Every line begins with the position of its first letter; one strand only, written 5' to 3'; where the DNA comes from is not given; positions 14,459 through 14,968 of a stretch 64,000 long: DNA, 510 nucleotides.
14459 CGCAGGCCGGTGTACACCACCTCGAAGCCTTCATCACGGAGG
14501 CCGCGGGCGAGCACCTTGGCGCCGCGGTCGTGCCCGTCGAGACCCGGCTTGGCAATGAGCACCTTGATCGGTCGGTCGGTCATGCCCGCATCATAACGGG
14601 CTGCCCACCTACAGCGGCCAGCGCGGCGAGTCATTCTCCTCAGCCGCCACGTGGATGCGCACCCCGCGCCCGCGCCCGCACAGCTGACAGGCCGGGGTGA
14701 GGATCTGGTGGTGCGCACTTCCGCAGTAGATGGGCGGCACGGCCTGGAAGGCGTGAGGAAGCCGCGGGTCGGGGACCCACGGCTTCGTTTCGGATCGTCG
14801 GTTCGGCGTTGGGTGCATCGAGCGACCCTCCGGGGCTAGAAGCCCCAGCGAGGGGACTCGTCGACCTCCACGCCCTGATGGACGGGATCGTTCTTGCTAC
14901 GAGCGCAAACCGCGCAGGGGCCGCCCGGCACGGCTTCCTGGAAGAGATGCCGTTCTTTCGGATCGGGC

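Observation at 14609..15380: Three tandem paralogous microproteins with an H/CxxC/H metal site and a conserved C-terminal SPRW tail (best candidate novel system)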

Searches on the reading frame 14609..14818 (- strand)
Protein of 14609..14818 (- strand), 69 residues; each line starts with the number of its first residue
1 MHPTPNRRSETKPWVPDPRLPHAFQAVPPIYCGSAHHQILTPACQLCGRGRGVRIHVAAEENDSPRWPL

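Call 3: search_protein_families(library=pfam, proteins=[window:14612-14818:-], max_evalue=10)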
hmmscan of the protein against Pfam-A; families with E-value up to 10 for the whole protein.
seq(69 aa): 0 families

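Call 4: search_protein_families(library=ncbifam, proteins=[window:14612-14818:-], max_evalue=10)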
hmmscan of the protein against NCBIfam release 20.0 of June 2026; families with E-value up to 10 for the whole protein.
seq(69 aa): 0 families

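Call 78: search_protein_families(library=padloc, proteins=[window:14609-14818:-], max_evalue=1)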
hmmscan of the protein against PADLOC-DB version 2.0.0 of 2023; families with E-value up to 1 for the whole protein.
window:14609-14818:- (69 aa): 0 families

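Call 79: search_protein_families(library=phrogs, proteins=[window:14609-14818:-], max_evalue=1)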
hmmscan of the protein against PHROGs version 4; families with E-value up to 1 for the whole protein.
window:14609-14818:- (69 aa): 1 family
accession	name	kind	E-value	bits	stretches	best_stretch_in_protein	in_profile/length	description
phrog_17140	-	unknown function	0.22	12.4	1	40-57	16-33/50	-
